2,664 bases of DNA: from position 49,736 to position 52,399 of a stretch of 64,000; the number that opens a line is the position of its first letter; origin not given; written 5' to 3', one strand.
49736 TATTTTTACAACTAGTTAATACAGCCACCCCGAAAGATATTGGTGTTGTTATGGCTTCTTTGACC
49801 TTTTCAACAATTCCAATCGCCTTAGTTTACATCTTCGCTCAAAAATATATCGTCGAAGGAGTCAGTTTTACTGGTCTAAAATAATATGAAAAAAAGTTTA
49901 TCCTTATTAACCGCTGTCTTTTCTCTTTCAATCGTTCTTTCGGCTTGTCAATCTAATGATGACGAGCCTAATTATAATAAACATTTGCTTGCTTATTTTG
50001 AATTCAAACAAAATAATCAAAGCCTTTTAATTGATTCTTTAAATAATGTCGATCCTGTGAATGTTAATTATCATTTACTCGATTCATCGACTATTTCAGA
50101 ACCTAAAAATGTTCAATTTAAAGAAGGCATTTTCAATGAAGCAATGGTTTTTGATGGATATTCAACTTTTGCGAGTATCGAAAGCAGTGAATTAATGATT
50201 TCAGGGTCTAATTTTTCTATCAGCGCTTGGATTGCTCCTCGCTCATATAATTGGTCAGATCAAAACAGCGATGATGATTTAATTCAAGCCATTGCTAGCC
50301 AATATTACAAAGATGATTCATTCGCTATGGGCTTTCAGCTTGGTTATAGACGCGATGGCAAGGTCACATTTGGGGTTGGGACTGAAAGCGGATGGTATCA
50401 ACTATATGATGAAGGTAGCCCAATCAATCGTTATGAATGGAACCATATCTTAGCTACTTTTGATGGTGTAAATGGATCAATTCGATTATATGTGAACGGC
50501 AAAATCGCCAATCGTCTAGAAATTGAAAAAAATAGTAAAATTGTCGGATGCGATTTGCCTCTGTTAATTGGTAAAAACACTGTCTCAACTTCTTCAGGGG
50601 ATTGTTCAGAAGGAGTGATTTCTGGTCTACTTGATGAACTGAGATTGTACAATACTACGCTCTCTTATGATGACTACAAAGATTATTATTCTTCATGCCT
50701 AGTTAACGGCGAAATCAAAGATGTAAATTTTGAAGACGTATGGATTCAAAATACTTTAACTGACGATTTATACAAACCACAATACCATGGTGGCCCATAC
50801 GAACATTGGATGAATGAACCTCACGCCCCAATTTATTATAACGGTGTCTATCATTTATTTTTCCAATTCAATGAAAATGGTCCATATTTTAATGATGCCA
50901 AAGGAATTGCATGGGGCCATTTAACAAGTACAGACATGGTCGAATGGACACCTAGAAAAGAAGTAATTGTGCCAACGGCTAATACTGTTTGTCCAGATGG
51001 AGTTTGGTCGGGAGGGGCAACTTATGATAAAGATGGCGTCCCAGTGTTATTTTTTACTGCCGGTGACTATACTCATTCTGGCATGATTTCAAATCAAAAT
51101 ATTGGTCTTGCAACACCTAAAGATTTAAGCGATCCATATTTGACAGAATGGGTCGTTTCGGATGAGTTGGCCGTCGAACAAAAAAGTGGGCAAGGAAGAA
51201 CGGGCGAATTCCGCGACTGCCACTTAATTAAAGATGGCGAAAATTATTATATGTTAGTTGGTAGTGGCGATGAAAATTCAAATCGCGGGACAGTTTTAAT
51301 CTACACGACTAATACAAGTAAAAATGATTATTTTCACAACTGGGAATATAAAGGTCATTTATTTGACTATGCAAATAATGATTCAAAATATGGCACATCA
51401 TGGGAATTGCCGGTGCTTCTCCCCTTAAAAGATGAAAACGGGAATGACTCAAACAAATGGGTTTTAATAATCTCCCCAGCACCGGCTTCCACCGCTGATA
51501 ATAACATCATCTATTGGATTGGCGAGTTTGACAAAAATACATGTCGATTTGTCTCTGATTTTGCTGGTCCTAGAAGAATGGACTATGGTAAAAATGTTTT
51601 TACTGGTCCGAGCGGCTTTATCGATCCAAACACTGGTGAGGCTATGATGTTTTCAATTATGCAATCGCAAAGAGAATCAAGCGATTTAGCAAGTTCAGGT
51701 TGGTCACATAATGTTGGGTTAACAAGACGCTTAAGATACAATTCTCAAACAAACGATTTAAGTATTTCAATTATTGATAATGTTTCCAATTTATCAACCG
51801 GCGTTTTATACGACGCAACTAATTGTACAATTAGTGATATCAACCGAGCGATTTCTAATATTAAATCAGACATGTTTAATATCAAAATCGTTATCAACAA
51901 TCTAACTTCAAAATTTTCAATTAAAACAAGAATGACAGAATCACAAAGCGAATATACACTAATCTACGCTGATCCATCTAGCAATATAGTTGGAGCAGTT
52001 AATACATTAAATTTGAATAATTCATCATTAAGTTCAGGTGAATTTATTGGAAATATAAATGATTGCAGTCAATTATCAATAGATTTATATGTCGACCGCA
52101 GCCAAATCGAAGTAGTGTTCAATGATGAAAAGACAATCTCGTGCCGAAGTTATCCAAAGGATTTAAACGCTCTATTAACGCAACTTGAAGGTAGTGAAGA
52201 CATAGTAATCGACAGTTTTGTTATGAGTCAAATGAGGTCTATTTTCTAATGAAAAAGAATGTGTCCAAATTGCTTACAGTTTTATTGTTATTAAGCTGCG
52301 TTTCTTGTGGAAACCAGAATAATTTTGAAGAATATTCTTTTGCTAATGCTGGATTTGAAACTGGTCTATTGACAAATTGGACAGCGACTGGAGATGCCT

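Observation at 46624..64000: Fructan/sucrose utilization locus with a layered surface capture-and-degradation architecture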

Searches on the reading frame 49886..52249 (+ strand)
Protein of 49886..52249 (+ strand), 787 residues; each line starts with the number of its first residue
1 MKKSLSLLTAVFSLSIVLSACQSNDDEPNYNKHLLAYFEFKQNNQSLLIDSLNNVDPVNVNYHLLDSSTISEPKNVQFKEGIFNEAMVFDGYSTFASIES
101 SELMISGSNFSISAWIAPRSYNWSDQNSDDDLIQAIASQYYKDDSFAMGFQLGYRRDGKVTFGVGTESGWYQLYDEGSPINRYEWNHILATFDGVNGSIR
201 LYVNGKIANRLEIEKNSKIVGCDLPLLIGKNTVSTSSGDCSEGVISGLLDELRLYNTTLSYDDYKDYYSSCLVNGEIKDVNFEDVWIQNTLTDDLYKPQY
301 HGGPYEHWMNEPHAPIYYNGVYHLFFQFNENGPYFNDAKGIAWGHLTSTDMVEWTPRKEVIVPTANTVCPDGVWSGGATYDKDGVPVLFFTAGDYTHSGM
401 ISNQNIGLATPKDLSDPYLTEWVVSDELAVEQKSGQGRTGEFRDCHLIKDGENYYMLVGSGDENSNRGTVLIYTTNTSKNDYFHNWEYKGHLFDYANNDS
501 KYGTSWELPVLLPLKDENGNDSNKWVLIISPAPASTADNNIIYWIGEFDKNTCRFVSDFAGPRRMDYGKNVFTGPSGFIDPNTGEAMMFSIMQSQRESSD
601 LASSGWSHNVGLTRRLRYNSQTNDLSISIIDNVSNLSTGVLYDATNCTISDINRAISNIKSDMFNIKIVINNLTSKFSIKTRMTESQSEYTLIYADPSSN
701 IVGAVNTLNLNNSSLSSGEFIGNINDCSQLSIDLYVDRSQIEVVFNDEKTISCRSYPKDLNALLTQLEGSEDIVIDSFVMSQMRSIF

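Call 6: search_protein_families(library=pfam, proteins=[window:49886-52249:+], max_evalue=0.01)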
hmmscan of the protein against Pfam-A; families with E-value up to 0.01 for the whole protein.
window:49886-52249:+ (787 aa): 4 families
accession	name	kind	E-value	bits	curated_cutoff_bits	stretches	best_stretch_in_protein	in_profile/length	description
PF00251.26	Glyco_hydro_32N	-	2.7e-53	182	22.1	1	301-625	1-303/307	Glycosyl hydrolases family 32 N-terminal domain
PF13385.13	Laminin_G_3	-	2.2e-20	73.8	27.6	1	95-261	6-147/151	Concanavalin A-like lectin/glucanases superfamily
PF08244.19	Glyco_hydro_32C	-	9.5e-08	32.7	21.9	1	645-759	15-135/158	Glycosyl hydrolases family 32 C terminal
PF00354.24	Pentaxin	-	8.8e-06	26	25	1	181-278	81-177/194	Pentaxin family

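Call 21: search_solved_structures(query=window:49886-52249:+, max_evalue=0.001, show_alignments=2)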
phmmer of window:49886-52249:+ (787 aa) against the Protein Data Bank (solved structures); distinct sequences matched with E-value up to 0.001: 30.
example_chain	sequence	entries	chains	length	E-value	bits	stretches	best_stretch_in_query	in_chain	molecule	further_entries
2qqu_A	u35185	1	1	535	1.1e-29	106.4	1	296-620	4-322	Beta-fructofuranosidase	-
2ac1_A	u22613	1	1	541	4.2e-29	104.5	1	295-620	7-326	invertase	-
2xqr_A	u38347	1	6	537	5.8e-29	104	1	296-620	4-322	BETA-FRUCTOFURANOSIDASE, INSOLUBLE ISOENZYME CWINV1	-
2qqw_A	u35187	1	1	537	1.2e-28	102.9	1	296-620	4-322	Beta-fructofuranosidase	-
2oxb_A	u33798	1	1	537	1.3e-28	102.8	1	296-620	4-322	Beta-fructofuranosidase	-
2qqv_A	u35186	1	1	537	2.7e-28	101.8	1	296-620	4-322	Beta-fructofuranosidase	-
6num_A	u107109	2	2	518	9.1e-25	90.2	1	295-786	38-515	Beta-fructofuranosidase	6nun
1st8_A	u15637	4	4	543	1.7e-24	89.2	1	295-614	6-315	fructan 1-exohydrolase IIa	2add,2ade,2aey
2aez_A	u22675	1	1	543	4e-24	88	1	295-614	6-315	fructan 1-exohydrolase IIa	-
3pig_A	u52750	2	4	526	1.2e-21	79.8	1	295-786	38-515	Beta-fructofuranosidase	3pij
1uyp_A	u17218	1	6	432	1.8e-21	79.3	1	295-765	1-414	BETA-FRUCTOSIDASE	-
1w2t_A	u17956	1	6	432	1e-20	76.7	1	295-765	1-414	BETA FRUCTOSIDASE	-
1y4w_A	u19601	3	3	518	3.2e-20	75.1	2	293-362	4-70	exo-inulinase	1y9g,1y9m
3rwk_X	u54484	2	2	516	1.5e-19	72.9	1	294-770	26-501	Inulinase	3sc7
7vco_A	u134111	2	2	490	9.7e-18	66.9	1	296-759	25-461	Sucrose-6-phosphate hydrolase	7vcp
9h8i_A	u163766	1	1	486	2.2e-10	42.6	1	296-383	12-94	Endolevansase LevB1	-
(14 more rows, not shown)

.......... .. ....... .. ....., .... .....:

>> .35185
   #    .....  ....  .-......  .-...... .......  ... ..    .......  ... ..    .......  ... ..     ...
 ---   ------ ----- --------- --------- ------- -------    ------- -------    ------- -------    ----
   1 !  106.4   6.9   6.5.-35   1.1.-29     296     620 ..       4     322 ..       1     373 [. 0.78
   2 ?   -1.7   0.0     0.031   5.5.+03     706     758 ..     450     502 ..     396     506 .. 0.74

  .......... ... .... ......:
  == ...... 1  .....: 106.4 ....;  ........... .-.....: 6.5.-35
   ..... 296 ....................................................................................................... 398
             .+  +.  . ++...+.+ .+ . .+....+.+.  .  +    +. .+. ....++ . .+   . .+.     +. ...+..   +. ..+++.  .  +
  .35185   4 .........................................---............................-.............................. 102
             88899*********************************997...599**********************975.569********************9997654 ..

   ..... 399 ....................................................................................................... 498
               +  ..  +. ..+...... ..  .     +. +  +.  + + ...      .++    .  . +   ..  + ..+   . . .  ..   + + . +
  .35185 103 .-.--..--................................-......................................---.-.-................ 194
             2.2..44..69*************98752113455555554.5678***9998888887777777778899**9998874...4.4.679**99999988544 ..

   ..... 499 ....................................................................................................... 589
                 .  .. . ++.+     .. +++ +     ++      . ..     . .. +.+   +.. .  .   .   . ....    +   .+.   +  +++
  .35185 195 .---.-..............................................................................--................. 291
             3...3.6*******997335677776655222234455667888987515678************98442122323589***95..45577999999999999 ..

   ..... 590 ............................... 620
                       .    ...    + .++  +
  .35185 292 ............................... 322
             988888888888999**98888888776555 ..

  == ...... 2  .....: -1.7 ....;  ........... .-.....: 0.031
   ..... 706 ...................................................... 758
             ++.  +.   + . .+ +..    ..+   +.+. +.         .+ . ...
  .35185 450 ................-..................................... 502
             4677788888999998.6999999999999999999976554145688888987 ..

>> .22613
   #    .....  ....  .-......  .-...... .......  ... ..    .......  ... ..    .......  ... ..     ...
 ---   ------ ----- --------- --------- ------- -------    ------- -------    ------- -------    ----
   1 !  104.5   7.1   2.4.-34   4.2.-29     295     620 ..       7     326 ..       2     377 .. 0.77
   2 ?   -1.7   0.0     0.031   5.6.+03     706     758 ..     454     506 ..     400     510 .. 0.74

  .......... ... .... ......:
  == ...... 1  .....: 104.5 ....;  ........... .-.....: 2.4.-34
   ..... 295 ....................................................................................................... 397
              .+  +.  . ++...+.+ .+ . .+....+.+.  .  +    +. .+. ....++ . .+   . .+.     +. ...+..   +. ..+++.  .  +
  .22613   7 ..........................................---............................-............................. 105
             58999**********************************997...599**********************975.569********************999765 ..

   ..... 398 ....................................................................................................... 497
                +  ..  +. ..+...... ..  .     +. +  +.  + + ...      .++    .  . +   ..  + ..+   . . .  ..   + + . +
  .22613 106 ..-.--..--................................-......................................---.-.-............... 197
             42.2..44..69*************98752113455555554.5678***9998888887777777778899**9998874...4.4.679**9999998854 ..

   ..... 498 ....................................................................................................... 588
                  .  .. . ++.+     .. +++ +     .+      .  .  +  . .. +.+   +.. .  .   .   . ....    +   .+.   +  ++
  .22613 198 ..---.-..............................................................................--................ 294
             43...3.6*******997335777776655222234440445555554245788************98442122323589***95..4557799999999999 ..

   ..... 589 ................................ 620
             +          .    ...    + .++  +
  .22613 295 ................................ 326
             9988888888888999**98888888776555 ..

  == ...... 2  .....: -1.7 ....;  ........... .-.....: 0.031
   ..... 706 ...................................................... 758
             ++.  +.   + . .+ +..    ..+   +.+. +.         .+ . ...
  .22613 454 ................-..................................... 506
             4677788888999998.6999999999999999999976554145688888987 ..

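Call 33: search_protein_families(library=ncbifam, proteins=[window:49886-52249:+], max_evalue=0.01)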
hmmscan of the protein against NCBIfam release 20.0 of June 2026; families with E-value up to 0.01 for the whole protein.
window:49886-52249:+ (787 aa): 3 families
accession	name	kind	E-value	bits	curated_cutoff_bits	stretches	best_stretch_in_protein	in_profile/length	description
TIGR01322.1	scrB_fam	subfamily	1.2e-38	133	356.4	1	288-758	5-447/447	sucrose-6-phosphate hydrolase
NF041092.1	beta-fruc_BfrA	equivalog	1.4e-31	109.7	900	1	296-765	2-415/433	beta-fructosidase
NF052521.1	TafC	equivalog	2e-10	40.3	410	1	35-271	149-363/373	TafC family fimbrial protein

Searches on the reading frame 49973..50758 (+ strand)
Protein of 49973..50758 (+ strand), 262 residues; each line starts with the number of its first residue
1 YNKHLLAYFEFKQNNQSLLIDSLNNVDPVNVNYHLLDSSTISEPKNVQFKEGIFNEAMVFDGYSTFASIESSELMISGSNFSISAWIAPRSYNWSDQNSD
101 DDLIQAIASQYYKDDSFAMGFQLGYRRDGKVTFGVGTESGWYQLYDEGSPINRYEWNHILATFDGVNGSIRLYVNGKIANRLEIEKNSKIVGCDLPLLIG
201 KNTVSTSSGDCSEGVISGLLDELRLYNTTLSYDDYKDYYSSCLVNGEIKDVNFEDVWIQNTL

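Call 51: search_solved_structures(query=window:49973-50758:+, max_evalue=10, show_alignments=1)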
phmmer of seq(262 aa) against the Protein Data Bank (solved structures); distinct sequences matched with E-value up to 10: 15.
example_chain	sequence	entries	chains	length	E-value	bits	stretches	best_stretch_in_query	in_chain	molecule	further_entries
3flp_A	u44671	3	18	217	0.05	16.3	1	125-232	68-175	SAP-like pentraxin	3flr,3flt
8pvq_A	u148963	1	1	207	0.083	15.5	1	131-248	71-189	Pentraxin-related protein PTX3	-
9k6v_A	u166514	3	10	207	0.084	15.5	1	131-248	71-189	Pentraxin-related protein PTX3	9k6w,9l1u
9k6u_B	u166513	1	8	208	0.085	15.5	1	131-248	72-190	Pentraxin-related protein PTX3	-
9k6n_A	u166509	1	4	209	0.086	15.5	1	131-248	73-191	Pentraxin-related protein PTX3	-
5cdf_E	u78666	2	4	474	0.092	15.4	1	178-219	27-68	ATP synthase subunit beta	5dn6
8s50_B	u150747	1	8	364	0.3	13.7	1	131-248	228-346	Pentraxin-related protein PTX3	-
9vej_H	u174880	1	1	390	0.32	13.6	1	12-64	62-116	Vip2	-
7zl1_B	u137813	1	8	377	0.32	13.6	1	131-248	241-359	Pentraxin-related protein PTX3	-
9veg_H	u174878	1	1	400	0.33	13.6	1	12-64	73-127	Vip2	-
3sh4_A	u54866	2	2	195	0.44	13.2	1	124-181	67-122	LG3 peptide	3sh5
6lve_A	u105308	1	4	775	0.69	12.5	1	105-183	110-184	N,N-dimethylformamidase large subunit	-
6lvb_A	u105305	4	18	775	0.69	12.5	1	105-183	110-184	N,N-dimethylformamidase large subunit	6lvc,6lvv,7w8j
6lvd_A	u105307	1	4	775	0.69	12.5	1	105-183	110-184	N,N-dimethylformamidase large subunit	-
3g02_A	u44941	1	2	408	1.8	11.2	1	48-121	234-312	Epoxide hydrolase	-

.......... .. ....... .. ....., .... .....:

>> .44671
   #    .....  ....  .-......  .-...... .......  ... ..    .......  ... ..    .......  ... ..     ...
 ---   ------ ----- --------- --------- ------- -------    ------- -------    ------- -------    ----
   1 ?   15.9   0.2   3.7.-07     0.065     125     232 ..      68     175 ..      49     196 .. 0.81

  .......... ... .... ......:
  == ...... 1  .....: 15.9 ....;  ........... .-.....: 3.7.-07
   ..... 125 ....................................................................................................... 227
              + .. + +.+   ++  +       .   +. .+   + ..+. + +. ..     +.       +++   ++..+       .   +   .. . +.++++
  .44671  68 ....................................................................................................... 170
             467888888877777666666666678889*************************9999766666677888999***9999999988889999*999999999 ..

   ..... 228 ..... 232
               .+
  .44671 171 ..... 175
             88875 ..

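Call 88: search_solved_structures(query=A6, max_evalue=10)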
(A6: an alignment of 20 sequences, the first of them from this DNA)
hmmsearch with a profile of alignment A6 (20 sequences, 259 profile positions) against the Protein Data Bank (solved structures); distinct sequences matched with E-value up to 10: 42.
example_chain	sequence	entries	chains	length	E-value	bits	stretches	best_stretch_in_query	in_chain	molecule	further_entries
4qvs_A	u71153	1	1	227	7.6e-13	51.6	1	50-236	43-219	S-layer domain-containing protein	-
8pvq_A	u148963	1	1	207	2.7e-07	33.5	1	147-238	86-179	Pentraxin-related protein PTX3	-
9k6v_A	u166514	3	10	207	2.7e-07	33.5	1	147-238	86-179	Pentraxin-related protein PTX3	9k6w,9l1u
9k6u_B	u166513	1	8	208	2.7e-07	33.4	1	147-238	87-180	Pentraxin-related protein PTX3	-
9k6n_A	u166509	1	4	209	2.7e-07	33.4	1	147-238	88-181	Pentraxin-related protein PTX3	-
8s50_B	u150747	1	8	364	8.7e-07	31.8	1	147-237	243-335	Pentraxin-related protein PTX3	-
3flp_A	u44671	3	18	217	8.9e-07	31.8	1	126-235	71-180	SAP-like pentraxin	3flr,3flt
7zl1_B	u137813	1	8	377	9.2e-07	31.7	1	147-237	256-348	Pentraxin-related protein PTX3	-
9b6m_B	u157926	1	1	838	1.4e-06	31.1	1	65-246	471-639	PG1 heavy chain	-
4dqa_A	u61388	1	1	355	1.1e-05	28.2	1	144-237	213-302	uncharacterized protein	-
5hon_A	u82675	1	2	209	0.00011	24.9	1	148-237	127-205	Extracellular arabinanase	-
5ho0_A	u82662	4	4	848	0.0017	21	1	148-236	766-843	Extracellular arabinanase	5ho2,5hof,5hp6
8sl1_A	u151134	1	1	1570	0.002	20.7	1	73-198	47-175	Pappalysin-2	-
6lvb_A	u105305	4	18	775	0.0021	20.7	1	104-173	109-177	N,N-dimethylformamidase large subunit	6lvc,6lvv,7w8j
6lvd_A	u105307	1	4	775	0.0021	20.7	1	104-173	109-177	N,N-dimethylformamidase large subunit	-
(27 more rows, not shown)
